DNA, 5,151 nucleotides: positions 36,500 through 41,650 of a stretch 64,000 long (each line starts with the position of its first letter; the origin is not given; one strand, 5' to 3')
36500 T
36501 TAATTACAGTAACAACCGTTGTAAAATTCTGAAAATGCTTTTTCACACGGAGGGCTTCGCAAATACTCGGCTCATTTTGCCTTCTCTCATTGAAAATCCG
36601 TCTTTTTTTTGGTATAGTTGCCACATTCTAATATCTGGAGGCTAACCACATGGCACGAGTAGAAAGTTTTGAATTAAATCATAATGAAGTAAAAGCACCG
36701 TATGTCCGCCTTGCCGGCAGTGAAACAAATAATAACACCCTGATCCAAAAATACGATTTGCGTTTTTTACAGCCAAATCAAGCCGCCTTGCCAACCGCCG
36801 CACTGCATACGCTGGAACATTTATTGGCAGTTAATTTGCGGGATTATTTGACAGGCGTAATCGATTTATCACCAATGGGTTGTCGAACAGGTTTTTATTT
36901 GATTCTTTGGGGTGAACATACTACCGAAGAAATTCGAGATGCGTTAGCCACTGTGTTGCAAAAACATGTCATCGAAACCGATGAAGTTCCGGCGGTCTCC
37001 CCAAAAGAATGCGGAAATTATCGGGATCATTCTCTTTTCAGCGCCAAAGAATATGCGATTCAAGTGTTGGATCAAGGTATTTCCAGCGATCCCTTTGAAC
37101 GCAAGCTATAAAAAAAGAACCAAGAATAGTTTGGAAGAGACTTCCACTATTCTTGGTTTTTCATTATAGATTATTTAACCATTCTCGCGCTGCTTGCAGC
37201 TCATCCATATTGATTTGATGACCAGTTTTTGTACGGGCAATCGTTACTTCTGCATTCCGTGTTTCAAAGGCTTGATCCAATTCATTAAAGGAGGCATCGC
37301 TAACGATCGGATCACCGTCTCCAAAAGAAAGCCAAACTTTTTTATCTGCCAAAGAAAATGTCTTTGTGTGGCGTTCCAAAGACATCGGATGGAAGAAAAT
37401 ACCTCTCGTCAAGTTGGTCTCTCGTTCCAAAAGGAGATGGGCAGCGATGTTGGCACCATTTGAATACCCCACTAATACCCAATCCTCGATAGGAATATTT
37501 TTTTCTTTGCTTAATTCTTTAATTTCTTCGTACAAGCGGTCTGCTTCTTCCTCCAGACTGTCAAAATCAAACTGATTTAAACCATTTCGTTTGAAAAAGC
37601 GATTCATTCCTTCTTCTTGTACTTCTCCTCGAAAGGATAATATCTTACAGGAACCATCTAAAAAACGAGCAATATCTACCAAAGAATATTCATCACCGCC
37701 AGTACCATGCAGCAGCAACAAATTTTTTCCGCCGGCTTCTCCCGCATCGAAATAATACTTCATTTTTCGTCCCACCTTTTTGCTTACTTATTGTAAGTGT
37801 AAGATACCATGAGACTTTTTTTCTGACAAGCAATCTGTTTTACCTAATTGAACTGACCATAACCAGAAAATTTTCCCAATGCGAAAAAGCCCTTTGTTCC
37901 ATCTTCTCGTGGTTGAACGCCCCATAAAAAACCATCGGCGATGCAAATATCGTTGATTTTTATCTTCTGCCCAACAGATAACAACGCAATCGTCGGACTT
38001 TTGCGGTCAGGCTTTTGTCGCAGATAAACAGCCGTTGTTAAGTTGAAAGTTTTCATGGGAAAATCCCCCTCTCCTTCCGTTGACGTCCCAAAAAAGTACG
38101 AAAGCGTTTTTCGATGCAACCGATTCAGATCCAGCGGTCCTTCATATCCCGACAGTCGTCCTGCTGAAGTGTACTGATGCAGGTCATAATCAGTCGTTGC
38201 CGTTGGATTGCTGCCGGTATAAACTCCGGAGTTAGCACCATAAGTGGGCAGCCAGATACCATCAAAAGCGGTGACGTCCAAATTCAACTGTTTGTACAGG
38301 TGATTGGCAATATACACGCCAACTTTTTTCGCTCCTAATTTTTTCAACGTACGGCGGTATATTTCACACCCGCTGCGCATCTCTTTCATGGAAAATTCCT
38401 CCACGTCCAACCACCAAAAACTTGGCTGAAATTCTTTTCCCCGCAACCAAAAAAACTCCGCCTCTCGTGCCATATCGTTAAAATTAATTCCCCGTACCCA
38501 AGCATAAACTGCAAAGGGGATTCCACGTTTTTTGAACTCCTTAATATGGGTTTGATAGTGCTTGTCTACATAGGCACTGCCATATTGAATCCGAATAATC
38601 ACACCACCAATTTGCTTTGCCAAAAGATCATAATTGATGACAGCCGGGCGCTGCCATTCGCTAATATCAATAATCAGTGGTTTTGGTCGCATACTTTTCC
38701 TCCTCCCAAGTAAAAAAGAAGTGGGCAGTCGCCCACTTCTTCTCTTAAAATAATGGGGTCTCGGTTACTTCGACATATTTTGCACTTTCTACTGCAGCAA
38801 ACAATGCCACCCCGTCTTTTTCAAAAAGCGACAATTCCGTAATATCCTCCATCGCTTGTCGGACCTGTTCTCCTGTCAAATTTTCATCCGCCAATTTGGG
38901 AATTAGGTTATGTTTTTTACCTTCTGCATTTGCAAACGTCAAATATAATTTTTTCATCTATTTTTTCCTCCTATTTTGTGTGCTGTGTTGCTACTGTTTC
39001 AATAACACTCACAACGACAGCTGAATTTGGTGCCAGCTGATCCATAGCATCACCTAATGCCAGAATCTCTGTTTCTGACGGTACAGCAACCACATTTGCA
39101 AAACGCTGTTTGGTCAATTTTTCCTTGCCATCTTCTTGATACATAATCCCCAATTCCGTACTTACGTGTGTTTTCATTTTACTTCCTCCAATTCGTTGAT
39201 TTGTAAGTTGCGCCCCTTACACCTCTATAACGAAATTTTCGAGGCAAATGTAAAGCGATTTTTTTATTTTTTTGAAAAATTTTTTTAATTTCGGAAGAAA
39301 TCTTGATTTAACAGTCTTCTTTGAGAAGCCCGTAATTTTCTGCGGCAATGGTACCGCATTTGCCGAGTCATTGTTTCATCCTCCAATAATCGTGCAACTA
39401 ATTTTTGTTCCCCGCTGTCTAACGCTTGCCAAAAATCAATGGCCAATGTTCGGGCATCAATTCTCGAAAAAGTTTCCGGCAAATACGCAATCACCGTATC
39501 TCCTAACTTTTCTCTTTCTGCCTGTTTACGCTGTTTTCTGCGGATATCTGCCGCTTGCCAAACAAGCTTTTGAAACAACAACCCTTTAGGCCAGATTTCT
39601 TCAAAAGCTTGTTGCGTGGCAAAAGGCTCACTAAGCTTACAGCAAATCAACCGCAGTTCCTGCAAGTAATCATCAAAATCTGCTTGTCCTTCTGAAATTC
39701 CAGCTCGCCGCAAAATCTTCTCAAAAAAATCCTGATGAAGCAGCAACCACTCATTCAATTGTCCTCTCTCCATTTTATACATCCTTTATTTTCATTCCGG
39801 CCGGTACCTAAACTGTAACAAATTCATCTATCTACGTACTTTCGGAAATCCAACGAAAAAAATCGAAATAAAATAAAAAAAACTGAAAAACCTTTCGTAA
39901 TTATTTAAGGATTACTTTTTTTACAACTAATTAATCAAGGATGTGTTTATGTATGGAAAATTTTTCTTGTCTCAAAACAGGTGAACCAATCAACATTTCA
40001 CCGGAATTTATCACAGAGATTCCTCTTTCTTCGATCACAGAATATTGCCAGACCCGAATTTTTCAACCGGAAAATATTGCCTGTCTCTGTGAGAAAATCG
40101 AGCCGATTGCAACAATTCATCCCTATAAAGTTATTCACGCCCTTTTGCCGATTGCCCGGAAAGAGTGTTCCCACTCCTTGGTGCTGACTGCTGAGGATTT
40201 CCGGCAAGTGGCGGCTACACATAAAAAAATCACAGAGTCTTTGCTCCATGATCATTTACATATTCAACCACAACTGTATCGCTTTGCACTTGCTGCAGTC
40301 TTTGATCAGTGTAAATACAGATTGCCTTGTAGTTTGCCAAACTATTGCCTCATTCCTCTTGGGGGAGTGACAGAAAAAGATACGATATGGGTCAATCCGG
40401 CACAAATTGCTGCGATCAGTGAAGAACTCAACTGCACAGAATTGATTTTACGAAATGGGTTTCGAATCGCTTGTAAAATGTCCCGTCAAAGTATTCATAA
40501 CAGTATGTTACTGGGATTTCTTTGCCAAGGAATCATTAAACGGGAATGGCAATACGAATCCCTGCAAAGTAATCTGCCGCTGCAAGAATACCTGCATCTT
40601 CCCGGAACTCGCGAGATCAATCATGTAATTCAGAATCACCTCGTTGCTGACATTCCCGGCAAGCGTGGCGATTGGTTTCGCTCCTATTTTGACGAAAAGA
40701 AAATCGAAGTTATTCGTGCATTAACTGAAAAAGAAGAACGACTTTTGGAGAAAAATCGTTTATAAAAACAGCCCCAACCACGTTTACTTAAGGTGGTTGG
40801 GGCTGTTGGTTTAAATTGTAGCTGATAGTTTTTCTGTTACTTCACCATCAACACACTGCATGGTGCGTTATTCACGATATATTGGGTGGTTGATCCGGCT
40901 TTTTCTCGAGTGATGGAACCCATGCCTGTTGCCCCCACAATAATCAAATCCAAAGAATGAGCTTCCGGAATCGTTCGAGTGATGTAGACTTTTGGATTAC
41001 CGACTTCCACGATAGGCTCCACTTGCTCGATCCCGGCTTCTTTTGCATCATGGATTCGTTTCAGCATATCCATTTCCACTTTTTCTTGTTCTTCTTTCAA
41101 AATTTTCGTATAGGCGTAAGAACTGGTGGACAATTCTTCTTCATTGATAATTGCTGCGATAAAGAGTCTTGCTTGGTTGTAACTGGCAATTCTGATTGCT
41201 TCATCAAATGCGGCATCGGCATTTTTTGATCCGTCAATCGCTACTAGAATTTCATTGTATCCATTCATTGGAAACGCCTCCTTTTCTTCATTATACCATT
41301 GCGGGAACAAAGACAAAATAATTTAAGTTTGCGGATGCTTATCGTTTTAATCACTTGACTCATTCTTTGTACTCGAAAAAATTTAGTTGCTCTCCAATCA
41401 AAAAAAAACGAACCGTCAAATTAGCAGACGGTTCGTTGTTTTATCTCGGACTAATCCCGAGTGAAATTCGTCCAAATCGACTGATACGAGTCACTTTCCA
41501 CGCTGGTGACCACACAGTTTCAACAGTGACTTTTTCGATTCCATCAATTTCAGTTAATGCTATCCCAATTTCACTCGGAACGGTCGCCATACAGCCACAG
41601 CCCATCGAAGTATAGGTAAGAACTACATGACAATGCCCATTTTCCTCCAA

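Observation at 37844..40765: ECF-like sigma factor, two paralogous 70-aa proteins, then terminator-gated GH25 lysozyme, with a divergent Cys-rich 270-aa protein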

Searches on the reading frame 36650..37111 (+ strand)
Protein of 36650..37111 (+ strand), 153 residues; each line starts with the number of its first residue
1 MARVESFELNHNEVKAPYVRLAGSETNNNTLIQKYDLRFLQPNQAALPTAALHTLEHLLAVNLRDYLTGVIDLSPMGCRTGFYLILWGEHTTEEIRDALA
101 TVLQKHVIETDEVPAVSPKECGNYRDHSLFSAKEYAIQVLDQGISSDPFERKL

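Call 105: list_cluster_members(proteins=[window:36650-37111:+, window:41976-43676:+, window:37844-38692:-, window:38745-38957:-])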
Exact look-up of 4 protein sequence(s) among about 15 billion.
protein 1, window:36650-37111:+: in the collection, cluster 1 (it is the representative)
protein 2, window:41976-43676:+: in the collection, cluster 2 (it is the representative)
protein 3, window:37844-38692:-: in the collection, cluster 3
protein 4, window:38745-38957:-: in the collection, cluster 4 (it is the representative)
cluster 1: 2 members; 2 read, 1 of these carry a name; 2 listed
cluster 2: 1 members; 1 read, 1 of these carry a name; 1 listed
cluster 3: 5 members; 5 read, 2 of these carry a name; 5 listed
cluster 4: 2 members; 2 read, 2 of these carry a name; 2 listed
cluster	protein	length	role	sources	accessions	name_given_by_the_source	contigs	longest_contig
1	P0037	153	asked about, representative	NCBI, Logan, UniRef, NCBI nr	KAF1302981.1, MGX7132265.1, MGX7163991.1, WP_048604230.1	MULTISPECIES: S-ribosylhomocysteine lyase [Enterococcus] | S-ribosylhomocysteine lyase n=1 Tax=Enterococcus TaxID=1350 RepID=UPI00065E1E5B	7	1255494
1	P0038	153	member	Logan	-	-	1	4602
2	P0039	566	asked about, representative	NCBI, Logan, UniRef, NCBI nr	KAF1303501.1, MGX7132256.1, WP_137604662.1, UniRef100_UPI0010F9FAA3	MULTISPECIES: dihydroxy-acid dehydratase [Enterococcus] | dihydroxy-acid dehydratase n=1 Tax=Enterococcus TaxID=1350 RepID=UPI0010F9FAA3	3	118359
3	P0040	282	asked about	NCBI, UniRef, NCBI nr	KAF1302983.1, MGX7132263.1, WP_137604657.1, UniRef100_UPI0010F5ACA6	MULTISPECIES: GH25 family lysozyme [Enterococcus] | GH25 family lysozyme n=1 Tax=Enterococcus TaxID=1350 RepID=UPI0010F5ACA6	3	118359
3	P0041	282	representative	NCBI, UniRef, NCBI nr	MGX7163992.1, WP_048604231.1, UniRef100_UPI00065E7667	GH25 family lysozyme [Enterococcus massiliensis] | GH25 family lysozyme n=1 Tax=Enterococcus massiliensis TaxID=1640685 RepID=UPI00065E7667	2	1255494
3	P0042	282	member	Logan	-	-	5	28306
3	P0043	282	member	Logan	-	-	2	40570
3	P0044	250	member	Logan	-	-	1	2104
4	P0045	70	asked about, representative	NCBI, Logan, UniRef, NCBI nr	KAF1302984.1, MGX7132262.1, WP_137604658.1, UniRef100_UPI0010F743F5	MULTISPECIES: DUF2922 domain-containing protein [Enterococcus] | DUF2922 domain-containing protein n=1 Tax=Enterococcus TaxID=1350 RepID=UPI0010F743F5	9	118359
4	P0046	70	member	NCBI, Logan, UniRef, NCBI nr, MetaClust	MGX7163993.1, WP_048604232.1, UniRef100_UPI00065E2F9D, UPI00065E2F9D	DUF2922 domain-containing protein [Enterococcus massiliensis] | DUF2922 domain-containing protein n=1 Tax=Enterococcus massiliensis TaxID=1640685 ... | status=active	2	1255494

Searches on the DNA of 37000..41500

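Call 104: search_rna_families(source=window, start=37000, end=41500, threshold=evalue, max_evalue=1)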
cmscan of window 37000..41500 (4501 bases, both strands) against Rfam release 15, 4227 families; matches with E-value up to 1: 5.
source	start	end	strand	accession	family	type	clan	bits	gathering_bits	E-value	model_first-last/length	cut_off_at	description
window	40762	40812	-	RF03751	mir-7445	Gene; miRNA;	-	31.7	79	0.0074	1-60/60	no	mir-7445 microRNA precursor family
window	40764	40814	+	RF03751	mir-7445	Gene; miRNA;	-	29.3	79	0.03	1-60/60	no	mir-7445 microRNA precursor family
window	40737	40808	+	RF01783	b55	Gene; sRNA;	-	27.7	70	0.11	1-61/61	no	Mycobacterium B11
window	41292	41437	+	RF00125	IS128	Gene; sRNA;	-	24.2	80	0.07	1-209/209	no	IS128 RNA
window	39554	39625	+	RF00749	mir-208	Gene; miRNA;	-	22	56.4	0.14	1-77/77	no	mir-208 microRNA precursor family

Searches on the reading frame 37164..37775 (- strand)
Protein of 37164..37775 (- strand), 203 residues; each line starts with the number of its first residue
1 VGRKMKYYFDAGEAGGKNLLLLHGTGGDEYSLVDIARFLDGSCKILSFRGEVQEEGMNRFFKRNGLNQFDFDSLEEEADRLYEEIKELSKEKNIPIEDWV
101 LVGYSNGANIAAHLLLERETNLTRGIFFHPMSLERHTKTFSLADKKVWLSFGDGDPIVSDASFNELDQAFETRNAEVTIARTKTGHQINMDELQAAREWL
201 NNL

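Call 3: search_protein_families(library=pfam, proteins=[window:37164-37775:-], max_evalue=1)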
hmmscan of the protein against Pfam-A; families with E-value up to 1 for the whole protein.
window:37164-37775:- (203 aa): 8 families
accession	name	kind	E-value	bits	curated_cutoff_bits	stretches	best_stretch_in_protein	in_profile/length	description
PF02230.22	Abhydrolase_2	-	3.6e-09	37.2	23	1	18-201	16-214/217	Phospholipase/Carboxylesterase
PF01738.24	DLH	-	2.3e-07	31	21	1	79-180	79-179/217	Dienelactone hydrolase family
PF07859.19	Abhydrolase_3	-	0.0027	17.9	25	1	80-138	54-118/210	alpha/beta hydrolase fold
PF12146.15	Hydrolase_4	-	0.0075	16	27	1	71-136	55-115/239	Serine aminopeptidase, S33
PF00561.26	Abhydrolase_1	-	0.024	14.7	25.8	1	81-143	55-113/245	alpha/beta hydrolase fold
PF02183.23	HALZ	-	0.058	14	28.1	1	70-91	20-41/43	Homeobox associated leucine zipper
PF08800.15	BT4734-like_N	-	0.081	13.5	22.4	1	47-89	10-55/134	BT4734-like, N-terminal domain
PF03959.19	FSH1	-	0.2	11.7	21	1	93-187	99-200/211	Serine hydrolase (FSH1)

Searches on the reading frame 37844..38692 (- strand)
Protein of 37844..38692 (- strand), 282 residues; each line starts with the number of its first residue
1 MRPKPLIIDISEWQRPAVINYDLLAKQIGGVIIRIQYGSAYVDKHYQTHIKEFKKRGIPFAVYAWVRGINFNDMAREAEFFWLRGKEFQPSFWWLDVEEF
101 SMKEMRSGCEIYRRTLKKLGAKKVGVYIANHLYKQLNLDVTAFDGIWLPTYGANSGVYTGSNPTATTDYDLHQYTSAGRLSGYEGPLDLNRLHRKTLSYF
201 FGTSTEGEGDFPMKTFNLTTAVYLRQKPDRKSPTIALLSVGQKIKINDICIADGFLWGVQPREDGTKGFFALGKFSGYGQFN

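Call 3: search_protein_families(library=pfam, proteins=[window:37844-38692:-], max_evalue=1)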
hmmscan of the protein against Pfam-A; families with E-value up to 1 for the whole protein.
window:37844-38692:- (282 aa): 3 families
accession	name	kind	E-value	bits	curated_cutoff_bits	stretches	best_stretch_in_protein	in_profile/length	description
PF01183.26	Glyco_hydro_25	-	1.9e-17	64.6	27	1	8-182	1-179/180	Glycosyl hydrolases family 25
PF08460.16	SH3_5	-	0.015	15.8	22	1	215-257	8-53/68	Bacterial SH3 domain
PF08239.17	SH3_3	-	0.17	12.6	27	1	221-246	2-27/54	Bacterial SH3 domain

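Call 4: search_protein_families(library=ncbifam, proteins=[window:37844-38692:-], max_evalue=1)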
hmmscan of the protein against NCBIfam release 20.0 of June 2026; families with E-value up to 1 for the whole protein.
window:37844-38692:- (282 aa): 0 families

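Call 6: search_protein_families(library=phrogs, proteins=[window:37844-38692:-], max_evalue=0.1)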
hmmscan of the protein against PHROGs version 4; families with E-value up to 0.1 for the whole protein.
window:37844-38692:- (282 aa): 8 families
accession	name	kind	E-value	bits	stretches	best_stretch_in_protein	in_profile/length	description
phrog_291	-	lysis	3.2e-43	149.2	1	7-196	115-309/509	endolysin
phrog_6219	-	lysis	2.3e-30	107.2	1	6-206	3-200/326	endolysin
phrog_6745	-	lysis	1.6e-11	44.7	1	8-163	7-166/396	endolysin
phrog_3084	-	lysis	4.2e-08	33.6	1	7-207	161-370/468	endolysin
phrog_6007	-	lysis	0.00021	21.2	1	8-157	6-154/483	endolysin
phrog_833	-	lysis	0.00083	20.1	1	214-274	216-281/294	endolysin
phrog_1309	-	lysis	0.016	15.6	1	215-276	335-397/410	endolysin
phrog_35916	-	unknown function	0.02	14.9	1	4-160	3-175/488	-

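Call 68: search_dna_similar(query=window:37844-38692:-, collection=phages, mode=protein, max_rows=12)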
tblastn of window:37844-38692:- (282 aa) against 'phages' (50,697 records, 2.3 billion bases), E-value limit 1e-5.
Records with a match: 190; places in all: 190; records where one place covers at least 80% of the query: 47.
Best place of each record, by identity: <60% 190.
By first word of the organism name: Bacillus 111; Lactobacillus 51; Microbacterium 4; Listeria 3; Bacteriophage 3; Enterococcus 3; Clostridium 3; Staphylococcus 2; Streptococcus 2; Geobacillus 1; and 7 more.
By host as written in the record: Bacillus cereus 19; - 19; Lactobacillus plantarum 18; Bacillus subtilis 10; Bacillus thuringiensis 7; Bacillus thuringiensis subspecies kurstaki 6; Lactobacillus delbrueckii 6; Lactobacillus brevis 5; and 59 more.
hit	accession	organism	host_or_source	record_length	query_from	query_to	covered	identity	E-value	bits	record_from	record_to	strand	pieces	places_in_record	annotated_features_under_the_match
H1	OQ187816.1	Bacillus phage BC-5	Bacillus cereus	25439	7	276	96%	36.3%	5e-37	144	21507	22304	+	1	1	muramidase lysin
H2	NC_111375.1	Bacillus phage BC-5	Bacillus cereus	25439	7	276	96%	36.3%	5e-37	144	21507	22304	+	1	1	muramidase lysin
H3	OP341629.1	Geobacillus phage vB_GthS_PK5.2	Geobacillus thermodenitrificans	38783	7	202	70%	49.0%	1e-54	195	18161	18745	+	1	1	endolysin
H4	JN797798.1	Bacillus phage BCU4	Bacillus cereus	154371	7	274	95%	35.6%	2e-36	142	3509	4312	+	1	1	putative muramidase lysin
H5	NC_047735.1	Bacillus phage BCU4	Bacillus cereus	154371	7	274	95%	35.6%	2e-36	142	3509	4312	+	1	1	putative muramidase lysin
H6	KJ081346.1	Bacillus phage BCP8-2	Bacillus cereus JCM 2152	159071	7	276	96%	33.6%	1e-34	137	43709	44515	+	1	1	putative muramidase lysin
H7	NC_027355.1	Bacillus phage BCP8-2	Bacillus cereus JCM 2152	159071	7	276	96%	33.6%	1e-34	137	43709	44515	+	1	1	endolysin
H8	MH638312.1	Bacillus phage Kioshi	Bacillus thuringiensis kurstaki ATCC ...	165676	7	274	95%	33.8%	5e-35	139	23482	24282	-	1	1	51: endolysin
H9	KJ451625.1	Bacillus phage Bcp1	Bacillus cereus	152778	7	274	95%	33.5%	6e-35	139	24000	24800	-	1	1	glycosyl hydrolase family 25 protein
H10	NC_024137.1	Bacillus phage Bcp1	Bacillus cereus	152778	7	274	95%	33.5%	6e-35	139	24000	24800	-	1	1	endolysin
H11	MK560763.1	Virgibacillus phage Mimir87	Virgibacillus halotolerans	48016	7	206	71%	41.3%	1e-39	152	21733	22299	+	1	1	endolysin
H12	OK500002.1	Bacillus phage vB_BanS_Athena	Bacillus anthracis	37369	7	229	79%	35.3%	2e-33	134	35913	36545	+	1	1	putative N-acetylmuramoyl-L-alanine amidase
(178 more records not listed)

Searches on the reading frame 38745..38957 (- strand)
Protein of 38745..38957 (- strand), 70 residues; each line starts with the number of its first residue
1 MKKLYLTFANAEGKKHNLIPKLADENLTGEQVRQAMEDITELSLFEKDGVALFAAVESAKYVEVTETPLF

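Call 3: search_protein_families(library=pfam, proteins=[window:38745-38957:-], max_evalue=1)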
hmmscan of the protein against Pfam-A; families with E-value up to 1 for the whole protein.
window:38745-38957:- (70 aa): 1 family
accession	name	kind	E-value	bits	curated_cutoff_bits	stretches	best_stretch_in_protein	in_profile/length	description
PF11148.14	DUF2922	-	8.2e-21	74.1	25.5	1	1-70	1-69/69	Protein of unknown function (DUF2922)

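Call 4: search_protein_families(library=ncbifam, proteins=[window:38745-38957:-], max_evalue=1)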
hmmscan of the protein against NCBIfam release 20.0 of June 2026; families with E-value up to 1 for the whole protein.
window:38745-38957:- (70 aa): 0 families

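Call 6: search_protein_families(library=phrogs, proteins=[window:38745-38957:-], max_evalue=0.1)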
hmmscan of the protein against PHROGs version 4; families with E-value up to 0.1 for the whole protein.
window:38745-38957:- (70 aa): 1 family
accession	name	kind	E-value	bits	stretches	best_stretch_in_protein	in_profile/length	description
phrog_21372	-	unknown function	0.085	13.9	1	4-63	5-63/72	-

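Call 107: search_dna_similar(query=window:38745-38957:-, collection=phages, mode=protein, max_evalue=0.01, max_rows=12)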
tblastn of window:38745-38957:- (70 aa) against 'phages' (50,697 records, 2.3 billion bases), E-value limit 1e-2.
No match.

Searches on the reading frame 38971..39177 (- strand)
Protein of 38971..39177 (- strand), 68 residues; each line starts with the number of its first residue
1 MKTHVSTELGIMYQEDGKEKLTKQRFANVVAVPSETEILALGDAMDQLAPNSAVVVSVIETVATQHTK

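Call 3: search_protein_families(library=pfam, proteins=[window:38971-39177:-], max_evalue=1)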
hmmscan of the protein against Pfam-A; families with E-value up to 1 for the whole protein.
window:38971-39177:- (68 aa): 1 family
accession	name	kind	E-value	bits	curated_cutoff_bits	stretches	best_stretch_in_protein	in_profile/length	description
PF07872.17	DUF1659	-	2.5e-06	27.7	24.1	1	2-61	4-67/72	Protein of unknown function (DUF1659)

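Call 4: search_protein_families(library=ncbifam, proteins=[window:38971-39177:-], max_evalue=1)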
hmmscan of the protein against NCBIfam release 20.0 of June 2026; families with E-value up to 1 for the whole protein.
window:38971-39177:- (68 aa): 1 family
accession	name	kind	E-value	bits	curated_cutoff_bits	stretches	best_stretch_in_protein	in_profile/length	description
NF049869.1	SigS_reg_SroA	equivalog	0.0039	17.1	80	1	11-61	12-62/65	sigS mRNA-stabilizing protein SroA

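Call 6: search_protein_families(library=phrogs, proteins=[window:38971-39177:-], max_evalue=0.1)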
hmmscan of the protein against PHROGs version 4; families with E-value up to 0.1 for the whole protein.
window:38971-39177:- (68 aa): 0 families
